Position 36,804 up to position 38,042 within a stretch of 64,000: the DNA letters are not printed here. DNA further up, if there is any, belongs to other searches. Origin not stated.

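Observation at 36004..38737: Three consecutive ATP-grasp ligases: RimK-like plus two cyanophycin-synthetase G-domain-like paralogs without M domains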

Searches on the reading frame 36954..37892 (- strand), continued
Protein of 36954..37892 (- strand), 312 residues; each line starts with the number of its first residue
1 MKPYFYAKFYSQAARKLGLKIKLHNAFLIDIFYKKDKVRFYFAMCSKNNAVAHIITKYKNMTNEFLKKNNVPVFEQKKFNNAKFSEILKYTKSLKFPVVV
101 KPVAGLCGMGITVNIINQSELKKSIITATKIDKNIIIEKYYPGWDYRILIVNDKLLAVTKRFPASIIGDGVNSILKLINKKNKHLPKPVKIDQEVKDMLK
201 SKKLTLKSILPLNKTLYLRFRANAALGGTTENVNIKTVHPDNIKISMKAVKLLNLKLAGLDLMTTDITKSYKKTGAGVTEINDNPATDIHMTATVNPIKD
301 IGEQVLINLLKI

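Call 16: find_encoding_contigs(protein=P0034, flank=6000, max_places=2)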
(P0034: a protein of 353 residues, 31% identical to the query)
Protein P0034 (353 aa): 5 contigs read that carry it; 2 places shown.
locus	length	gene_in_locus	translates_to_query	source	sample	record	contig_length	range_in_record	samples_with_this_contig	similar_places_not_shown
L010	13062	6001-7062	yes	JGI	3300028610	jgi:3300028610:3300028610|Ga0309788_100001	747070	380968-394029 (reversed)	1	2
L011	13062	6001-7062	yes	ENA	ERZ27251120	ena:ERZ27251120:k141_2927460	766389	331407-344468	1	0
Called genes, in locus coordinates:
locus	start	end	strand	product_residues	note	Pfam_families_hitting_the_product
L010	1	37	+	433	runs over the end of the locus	PF01541:GIY-YIG (weak), PF27096:UvrC_M, PF02151:UVR, PF08459:UvrC_RNaseH_dom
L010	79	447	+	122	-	PF04020:Phage_holin_4_2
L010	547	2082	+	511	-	PF19864:Radical_SAM_N2, PF04055:Radical_SAM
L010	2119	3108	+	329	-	PF14402:7TM_transglut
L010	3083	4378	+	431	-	PF14397:ATPgrasp_ST, PF02955:GSH-S_ATP (faint), PF08443:RimK (weak)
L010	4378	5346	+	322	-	PF08014:MATCAP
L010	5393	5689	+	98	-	-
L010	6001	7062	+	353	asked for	PF02655:ATP-grasp_3 (faint), PF08443:RimK (faint), PF14397:ATPgrasp_ST (weak), PF07478:Dala_Dala_lig_C (faint)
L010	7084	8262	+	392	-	PF03054:tRNA_Me_trans, PF24167:DUF7411 (faint), PF20259:tRNA_Me_trans_M, PF20258:tRNA_Me_trans_C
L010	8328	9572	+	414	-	-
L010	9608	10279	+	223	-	PF04203:Sortase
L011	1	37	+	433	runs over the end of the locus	PF01541:GIY-YIG (weak), PF27096:UvrC_M, PF02151:UVR, PF08459:UvrC_RNaseH_dom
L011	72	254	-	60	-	-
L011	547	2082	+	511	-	PF19864:Radical_SAM_N2, PF04055:Radical_SAM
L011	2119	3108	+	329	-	PF14402:7TM_transglut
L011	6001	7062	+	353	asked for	PF02655:ATP-grasp_3 (faint), PF08443:RimK (faint), PF14397:ATPgrasp_ST (weak), PF07478:Dala_Dala_lig_C (faint)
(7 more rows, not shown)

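Call 18: search_protein_representatives(protein=window:36954-37892:-)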
Query: 312 residues. Proteins with E-value up to 0.001 (for the whole library): 8147; up to 1e-10: 5708; up to 1e-30: 393. The best 150 are listed.
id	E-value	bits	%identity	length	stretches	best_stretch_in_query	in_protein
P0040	1.4e-89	316.9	31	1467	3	11-295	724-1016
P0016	7.9e-89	314.4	51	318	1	6-310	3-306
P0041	5.1e-82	292.1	49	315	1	5-311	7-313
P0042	3.0e-74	266.6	33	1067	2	47-309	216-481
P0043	6.8e-59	216.2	29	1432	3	12-303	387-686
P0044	9.1e-59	215.8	31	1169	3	49-306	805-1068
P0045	1.0e-58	215.6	30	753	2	8-301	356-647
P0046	1.7e-58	214.9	40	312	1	6-311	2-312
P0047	1.3e-57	212.0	27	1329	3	11-287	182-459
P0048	1.0e-56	209.1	34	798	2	46-309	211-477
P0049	1.0e-55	205.8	29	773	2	39-309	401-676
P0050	2.6e-55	204.4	39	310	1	5-310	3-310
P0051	5.0e-55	203.5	36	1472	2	59-283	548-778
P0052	2.5e-54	201.2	30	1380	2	11-307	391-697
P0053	4.4e-54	200.4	35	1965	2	55-283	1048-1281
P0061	3.2e-47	177.9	29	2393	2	10-295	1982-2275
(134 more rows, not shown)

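Call 19: search_protein_families(library=pfam, proteins=[P0040, P0042, P0043, P0045, P0048, P0053, P0061], max_evalue=0.0001)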
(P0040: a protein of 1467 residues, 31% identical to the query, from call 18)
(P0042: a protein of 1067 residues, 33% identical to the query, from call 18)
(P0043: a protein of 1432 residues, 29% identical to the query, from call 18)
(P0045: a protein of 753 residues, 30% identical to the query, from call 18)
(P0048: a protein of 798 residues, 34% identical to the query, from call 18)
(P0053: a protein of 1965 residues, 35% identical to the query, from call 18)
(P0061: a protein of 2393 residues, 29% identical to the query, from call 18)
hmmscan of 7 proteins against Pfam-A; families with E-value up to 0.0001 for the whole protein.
P0040 (1467 aa): 12 families
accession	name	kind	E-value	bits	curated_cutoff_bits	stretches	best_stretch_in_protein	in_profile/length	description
PF08443.16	RimK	-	1.1e-24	87.5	21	1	424-527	2-106/188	RimK-like ATP-grasp domain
PF00708.24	Acylphosphatase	-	3e-18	66.3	22.5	1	1046-1120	2-76/85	Acylphosphatase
PF01071.24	GARS_A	-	4.9e-16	59.6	27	0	772-865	3-99/194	Phosphoribosylglycinamide synthetase, ATP-grasp (A) domain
PF02655.19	ATP-grasp_3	-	1.9e-14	54.5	23.2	1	425-652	3-155/160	ATP-grasp domain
PF02955.21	GSH-S_ATP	-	1.6e-13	51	23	0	1235-1317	20-104/175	Prokaryotic glutathione synthetase, ATP-grasp domain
PF07478.18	Dala_Dala_lig_C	-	5.4e-11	42.8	24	0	454-523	30-98/204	D-ala D-ala ligase C-terminus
PF14397.11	ATPgrasp_ST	-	1.7e-10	41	31.4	0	421-478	17-78/278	Sugar-transfer associated ATP-grasp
PF02786.22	CPSase_L_D2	-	5e-08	33.1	19.8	0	774-868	4-103/211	Carbamoyl-phosphate synthase L chain, ATP binding domain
PF09924.15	LPG_synthase_C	-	5.8e-08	32.6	27.5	1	45-202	15-162/298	Phosphatidylglycerol lysyltransferase, C-terminal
PF02222.28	ATP-grasp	-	1.7e-07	31.5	27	0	433-506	3-76/179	ATP-grasp domain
PF13549.11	ATP-grasp_5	-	3.5e-06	27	27.6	0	429-489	15-80/221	ATP-grasp domain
PF13535.11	ATP-grasp_4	-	5e-06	26.7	27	0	1247-1300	3-66/160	ATP-grasp domain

P0042 (1067 aa): 10 families
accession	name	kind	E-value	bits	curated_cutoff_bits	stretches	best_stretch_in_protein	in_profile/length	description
PF08443.16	RimK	-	1.2e-19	71.1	21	1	225-341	1-116/188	RimK-like ATP-grasp domain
PF02786.22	CPSase_L_D2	-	1.5e-18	67.5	19.8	2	684-834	1-143/211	Carbamoyl-phosphate synthase L chain, ATP binding domain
PF13549.11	ATP-grasp_5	-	5.9e-15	55.7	27.6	2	231-297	15-86/221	ATP-grasp domain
PF07478.18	Dala_Dala_lig_C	-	6.9e-13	49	24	2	713-784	30-100/204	D-ala D-ala ligase C-terminus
PF02222.28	ATP-grasp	-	1.6e-12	47.9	27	1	234-309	2-77/179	ATP-grasp domain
PF02955.21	GSH-S_ATP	-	3.2e-09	36.9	23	0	247-342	16-114/175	Prokaryotic glutathione synthetase, ATP-grasp domain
PF02655.19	ATP-grasp_3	-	3.8e-09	37.3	23.2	1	228-338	4-99/160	ATP-grasp domain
PF14397.11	ATPgrasp_ST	-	3.4e-07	30.2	31.4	0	227-291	21-89/278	Sugar-transfer associated ATP-grasp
PF01071.24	GARS_A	-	2.7e-05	24.5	27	0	228-318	3-99/194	Phosphoribosylglycinamide synthetase, ATP-grasp (A) domain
PF08442.15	ATP-grasp_2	-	4.6e-05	23.6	29.5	0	233-318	9-97/202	ATP-grasp domain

P0043 (1432 aa): 15 families
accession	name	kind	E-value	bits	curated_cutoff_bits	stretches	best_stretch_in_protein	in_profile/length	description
PF00708.24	Acylphosphatase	-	1.7e-43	147.2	22.5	2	708-789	2-84/85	Acylphosphatase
PF08443.16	RimK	-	2.1e-19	70.3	21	0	438-538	8-106/188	RimK-like ATP-grasp domain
PF14397.11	ATPgrasp_ST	-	4.4e-13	49.5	31.4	0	83-145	11-77/278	Sugar-transfer associated ATP-grasp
PF02655.19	ATP-grasp_3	-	1.6e-11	45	23.2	1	92-319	2-154/160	ATP-grasp domain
PF02786.22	CPSase_L_D2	-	2.8e-11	43.8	19.8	1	436-516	4-88/211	Carbamoyl-phosphate synthase L chain, ATP binding domain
PF01071.24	GARS_A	-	3.2e-10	40.6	27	0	93-184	2-99/194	Phosphoribosylglycinamide synthetase, ATP-grasp (A) domain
PF07478.18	Dala_Dala_lig_C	-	5.7e-10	39.5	24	0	129-191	37-98/204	D-ala D-ala ligase C-terminus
PF14559.12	TPR_19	-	5.4e-09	36.7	25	0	977-1038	6-67/68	Tetratricopeptide repeat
PF12895.13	ANAPC3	-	5.8e-09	36.5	27.2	1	977-1055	4-81/82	Anaphase-promoting complex, cyclosome, subunit 3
PF02222.28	ATP-grasp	-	4.2e-08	33.5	27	0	441-518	3-77/179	ATP-grasp domain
PF02955.21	GSH-S_ATP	-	9.6e-08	32.1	23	0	456-540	18-105/175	Prokaryotic glutathione synthetase, ATP-grasp domain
PF13431.12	TPR_17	-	2e-07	31.2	24.4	0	985-1016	2-33/34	Tetratricopeptide repeat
PF00515.34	TPR_1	-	2.3e-07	30.8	27.8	0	1038-1061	9-32/34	Tetratricopeptide repeat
PF07719.23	TPR_2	-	5.7e-07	29.6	27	0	1033-1059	4-30/34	Tetratricopeptide repeat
PF13181.12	TPR_8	-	1.4e-05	25.3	25.7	0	1036-1062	7-33/34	Tetratricopeptide repeat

P0045 (753 aa): 9 families
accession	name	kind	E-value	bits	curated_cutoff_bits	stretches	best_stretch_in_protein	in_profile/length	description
PF02655.19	ATP-grasp_3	-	1.9e-16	61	23.2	1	408-500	4-82/160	ATP-grasp domain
PF02955.21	GSH-S_ATP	-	8e-12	45.4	23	1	432-509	20-104/175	Prokaryotic glutathione synthetase, ATP-grasp domain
PF00708.24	Acylphosphatase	-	3.3e-11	43.7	22.5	1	668-739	2-73/85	Acylphosphatase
PF08443.16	RimK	-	4.8e-09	36.5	21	0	419-508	15-106/188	RimK-like ATP-grasp domain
PF01071.24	GARS_A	-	7.9e-08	32.8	27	0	408-502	3-105/194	Phosphoribosylglycinamide synthetase, ATP-grasp (A) domain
PF07478.18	Dala_Dala_lig_C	-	2.3e-07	31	24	0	115-155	54-95/204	D-ala D-ala ligase C-terminus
PF14397.11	ATPgrasp_ST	-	6.2e-07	29.3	31.4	0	408-477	22-94/278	Sugar-transfer associated ATP-grasp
PF14398.11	ATPgrasp_YheCD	-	5.8e-06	26.2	26.8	0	432-478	37-83/255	YheC/D like ATP-grasp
PF02222.28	ATP-grasp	-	4.6e-05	23.6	27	0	67-142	3-76/179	ATP-grasp domain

P0048 (798 aa): 9 families
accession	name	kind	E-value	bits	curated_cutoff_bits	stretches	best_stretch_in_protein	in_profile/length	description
PF08443.16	RimK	-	2.4e-20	73.4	21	1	221-375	1-151/188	RimK-like ATP-grasp domain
PF07478.18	Dala_Dala_lig_C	-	6.8e-20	71.9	24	2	709-774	28-92/204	D-ala D-ala ligase C-terminus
PF02786.22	CPSase_L_D2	-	8e-16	58.6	19.8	2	229-296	7-75/211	Carbamoyl-phosphate synthase L chain, ATP binding domain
PF13549.11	ATP-grasp_5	-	2.3e-12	47.2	27.6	1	226-292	14-85/221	ATP-grasp domain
PF02222.28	ATP-grasp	-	1.2e-11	45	27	1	230-305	2-77/179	ATP-grasp domain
PF01071.24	GARS_A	-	2.5e-10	41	27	1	224-317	3-103/194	Phosphoribosylglycinamide synthetase, ATP-grasp (A) domain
PF02955.21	GSH-S_ATP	-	2.4e-07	30.8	23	0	239-377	13-148/175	Prokaryotic glutathione synthetase, ATP-grasp domain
PF02655.19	ATP-grasp_3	-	3.7e-07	30.8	23.2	0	224-325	4-101/160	ATP-grasp domain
PF13535.11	ATP-grasp_4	-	9.1e-07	29.1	27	0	716-750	1-34/160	ATP-grasp domain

P0053 (1965 aa): 11 families
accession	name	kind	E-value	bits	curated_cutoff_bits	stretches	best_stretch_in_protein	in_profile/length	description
PF00501.34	AMP-binding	-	6.8e-72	242.8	29.9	2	15-345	3-384/384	AMP-binding enzyme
PF13193.12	AMP-binding_C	-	2e-20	73.9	24.5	2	395-469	1-76/76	AMP-binding enzyme C-terminal domain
PF02786.22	CPSase_L_D2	-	2.2e-16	60.4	19.8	2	1650-1735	2-92/211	Carbamoyl-phosphate synthase L chain, ATP binding domain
PF08443.16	RimK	-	3.6e-16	59.8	21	0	1051-1156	3-106/188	RimK-like ATP-grasp domain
PF02222.28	ATP-grasp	-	5.7e-13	49.3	27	1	1058-1136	2-77/179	ATP-grasp domain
PF13549.11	ATP-grasp_5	-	4.8e-12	46.2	27.6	1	1649-1722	11-89/221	ATP-grasp domain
PF07478.18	Dala_Dala_lig_C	-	6.6e-12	45.8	24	1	1656-1734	1-83/204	D-ala D-ala ligase C-terminus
PF01071.24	GARS_A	-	1.5e-11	44.9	27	1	1650-1735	3-92/194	Phosphoribosylglycinamide synthetase, ATP-grasp (A) domain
PF02955.21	GSH-S_ATP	-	4.1e-08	33.3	23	0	1067-1159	13-106/175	Prokaryotic glutathione synthetase, ATP-grasp domain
PF13535.11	ATP-grasp_4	-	6.7e-06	26.3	27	0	1086-1141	2-67/160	ATP-grasp domain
PF03321.19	GH3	-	2.5e-05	24.1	23.6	0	632-665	75-108/304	GH3 family N-terminal domain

P0061 (2393 aa): 11 families
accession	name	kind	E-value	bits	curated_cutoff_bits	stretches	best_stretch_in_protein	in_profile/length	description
PF09587.15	PGA_cap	-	9.5e-54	183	27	1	575-819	2-254/255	Bacterial capsule synthesis protein PGA_cap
PF08245.18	Mur_ligase_M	-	2.1e-22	80.5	24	1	1226-1416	1-199/200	Mur ligase middle domain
PF00708.24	Acylphosphatase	-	1.5e-20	73.7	22.5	1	2304-2384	2-83/85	Acylphosphatase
PF02655.19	ATP-grasp_3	-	1.5e-12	48.3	23.2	1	1683-1910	2-155/160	ATP-grasp domain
PF02875.26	Mur_ligase_C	-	9.6e-12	46.3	28.4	1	1439-1567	1-127/127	Mur ligase, glutamate ligase domain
PF01071.24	GARS_A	-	1.2e-11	45.3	27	1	1684-1775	2-99/194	Phosphoribosylglycinamide synthetase, ATP-grasp (A) domain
PF02955.21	GSH-S_ATP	-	6e-11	42.5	23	1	1706-1789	18-106/175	Prokaryotic glutathione synthetase, ATP-grasp domain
PF07478.18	Dala_Dala_lig_C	-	1.9e-08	34.5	24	0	1723-1777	40-94/204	D-ala D-ala ligase C-terminus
PF08443.16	RimK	-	1.3e-07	31.9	21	0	1682-1786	1-106/188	RimK-like ATP-grasp domain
PF02222.28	ATP-grasp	-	5.1e-06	26.7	27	0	1692-1773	3-85/179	ATP-grasp domain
PF14397.11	ATPgrasp_ST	-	6.7e-06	25.9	31.4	0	1682-1737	19-78/278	Sugar-transfer associated ATP-grasp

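Call 24: find_related_loci(query=A1, collection=genome_contigs, flank=10000)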
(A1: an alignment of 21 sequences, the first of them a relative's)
Query A1 (312 aa) in genome_contigs; peptide patterns used: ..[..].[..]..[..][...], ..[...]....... (x = any residue, [..] = any of these).
28 stretches matched a pattern; 3 encode a relative of the query (tblastn E <= 1e-3); 3 distinct loci.
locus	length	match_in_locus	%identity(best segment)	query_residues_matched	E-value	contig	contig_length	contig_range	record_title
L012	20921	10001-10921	52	6-312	2e-103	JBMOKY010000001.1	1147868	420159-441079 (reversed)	MAG: Patescibacteria group bacterium isolate Betzabe_MAG010 MAG010_1, whole genome shotgun sequence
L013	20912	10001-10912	52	6-310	9e-101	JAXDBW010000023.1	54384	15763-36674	MAG: Patescibacteria group bacterium isolate POMEDNA-B28 Raw2_k127_182011, whole genome shotgun sequence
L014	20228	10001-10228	38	233-303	2e-4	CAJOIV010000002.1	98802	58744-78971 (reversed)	uncultured Bacteroidales bacterium isolate Red_deer_4_mag_30 genome assembly, contig: scaffold_265, whole genome shotgun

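Call 27: search_protein_families(library=ncbifam, proteins=[L013:9088-9978:+, L012:9442-9963:+, L005:9838-10356:+, L012:8609-9442:+], max_evalue=0.001)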
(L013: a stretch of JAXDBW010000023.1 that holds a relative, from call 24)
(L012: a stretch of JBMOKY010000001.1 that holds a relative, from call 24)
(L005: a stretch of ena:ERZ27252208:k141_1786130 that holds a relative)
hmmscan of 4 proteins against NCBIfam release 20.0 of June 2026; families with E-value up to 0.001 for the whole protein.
L013:9088-9978:+ (296 aa): 5 families
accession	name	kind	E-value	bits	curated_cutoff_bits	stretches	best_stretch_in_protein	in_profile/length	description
NF007764.0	PRK10446.1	equivalog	1.4e-24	86.9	331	1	131-292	129-292/300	30S ribosomal protein S6--L-glutamate ligase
TIGR00768.1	rimK_fam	subfamily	3.7e-24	85.5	143.4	1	62-284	51-275/276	RimK family alpha-L-glutamate ligase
TIGR02144.1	LysX_arch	equivalog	2.5e-15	56.4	275.6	1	97-287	93-277/281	lysine biosynthesis protein LysX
NF040720.1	MptN_Meth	equivalog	4.8e-15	55.4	350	1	96-285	106-290/291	tetrahydromethanopterin:alpha-L-glutamate ligase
TIGR04356.1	grasp_GAK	hypoth_equivalog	0.00013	21.2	300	1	96-288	104-286/287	GAK system ATP-grasp enzyme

L012:9442-9963:+ (173 aa): 0 families

L005:9838-10356:+ (172 aa): 2 families
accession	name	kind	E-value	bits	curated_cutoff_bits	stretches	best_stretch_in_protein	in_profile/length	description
NF040503.1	resist_ArsN1a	equivalog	1.2e-06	28.4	170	1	80-149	64-133/159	arsinothricin resistance N-acetyltransferase ArsN1 family A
TIGR01575.1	rimI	equivalog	2e-05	24.8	86.4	1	67-152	34-115/132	ribosomal protein S18-alanine N-acetyltransferase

L012:8609-9442:+ (277 aa): 15 families
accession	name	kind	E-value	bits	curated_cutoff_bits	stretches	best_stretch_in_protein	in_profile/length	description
TIGR00768.1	rimK_fam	subfamily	4e-34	118.2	143.4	1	5-267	4-275/276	RimK family alpha-L-glutamate ligase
NF007764.0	PRK10446.1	equivalog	1.6e-29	103.2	331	1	26-276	47-294/300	30S ribosomal protein S6--L-glutamate ligase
TIGR02144.1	LysX_arch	equivalog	4.3e-23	81.8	275.6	1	83-272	85-279/281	lysine biosynthesis protein LysX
NF040720.1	MptN_Meth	equivalog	8.6e-15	54.6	350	1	82-268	99-290/291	tetrahydromethanopterin:alpha-L-glutamate ligase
NF003573.0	PRK05246.1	equivalog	6.9e-08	31.6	272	1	98-274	134-315/316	glutathione synthase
TIGR01380.1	glut_syn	equivalog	1.1e-07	31.2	299.05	1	99-271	134-311/312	glutathione synthase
TIGR02068.2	cya_phycin_syn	equivalog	1.3e-06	26.7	850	1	91-181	220-309/862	cyanophycin synthetase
TIGR01205.1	D_ala_D_alaTIGR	subfamily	1.4e-06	27.5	245.65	1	90-271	112-312/318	D-alanine--D-alanine ligase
NF010623.0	PRK14016.1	subfamily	2e-06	26.3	877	1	91-182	221-311/871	cyanophycin synthetase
TIGR04356.1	grasp_GAK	hypoth_equivalog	2.1e-06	27.1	300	1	88-270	103-285/287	GAK system ATP-grasp enzyme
TIGR04187.1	GRASP_SAV_5884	subfamily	3.2e-06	26.6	350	1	88-268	127-311/312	ATP-grasp ribosomal peptide maturase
TIGR04443.1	F420_CofF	equivalog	1.4e-05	24.3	300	1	91-245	99-256/283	coenzyme gamma-F420-2:alpha-L-glutamate ligase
NF009402.0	PRK12767.1-1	equivalog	3.8e-05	22.7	218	1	81-168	111-196/329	carbamoyl phosphate synthase-like protein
NF002378.0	PRK01372.1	subfamily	9.1e-05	21.3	243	1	91-244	107-268/305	D-alanine--D-alanine ligase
NF009110.0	PRK12458.1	subfamily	0.00016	20.8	408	1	78-203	128-261/349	glutathione synthetase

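Call 47: search_solved_structures(query=L005:9838-10356:+, max_evalue=0.01)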
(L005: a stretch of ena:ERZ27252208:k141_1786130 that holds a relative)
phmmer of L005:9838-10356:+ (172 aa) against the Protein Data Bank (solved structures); distinct sequences matched with E-value up to 0.01: 1.
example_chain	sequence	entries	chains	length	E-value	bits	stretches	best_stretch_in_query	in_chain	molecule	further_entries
9mto_A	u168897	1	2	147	0.004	20.2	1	89-153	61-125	[Ribosomal protein bS18]-alanine N-acetyltransferase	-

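Call 51: search_protein_families(library=padloc, proteins=[window:36954-37892:-], max_evalue=0.01)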
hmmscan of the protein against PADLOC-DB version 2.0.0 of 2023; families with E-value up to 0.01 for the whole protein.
window:36954-37892:- (312 aa): 0 families

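Call 57: predict_structure(alignment_id=A1)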
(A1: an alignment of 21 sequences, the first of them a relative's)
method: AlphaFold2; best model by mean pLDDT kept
length: 312 residues; sequences in the alignment: 21
mean_pLDDT: 93.2   pTM: 0.87
mean pLDDT of the five models: 93.2, 91.4, 90.3, 89.3, 86.3
residues with pLDDT >= 90: 249; 70-90: 62; 50-70: 1; < 50: 0
segments of 3 or more residues with pLDDT < 50: none
pLDDT, mean of each block of 10 residues (from residue 1): 88 97 95 96 91 85 94 95 95 96 83 93 94 94 94 96 94 97 89 89 95 94 87 96 97 95 96 95 89 93 97 94
secondary structure, 60 per line:
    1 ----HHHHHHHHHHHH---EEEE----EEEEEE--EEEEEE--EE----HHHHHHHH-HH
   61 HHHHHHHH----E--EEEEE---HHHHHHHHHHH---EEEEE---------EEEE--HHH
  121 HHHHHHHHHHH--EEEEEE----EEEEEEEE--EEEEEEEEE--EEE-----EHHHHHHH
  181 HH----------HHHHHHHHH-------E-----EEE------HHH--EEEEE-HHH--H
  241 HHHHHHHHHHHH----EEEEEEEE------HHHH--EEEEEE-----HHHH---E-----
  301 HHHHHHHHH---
elements in order: H5-16 E20-23 E28-33 E36-41 H50-57 H59-68 E76-80 H84-94 E98-102 E112-115 H118-131 E134-139 E144-151 E154-162 E165-167 H174-182 H193-201 E215-217 E229-233 H240-252 E257-264 H271-274 E277-282 H288-291 H301-309
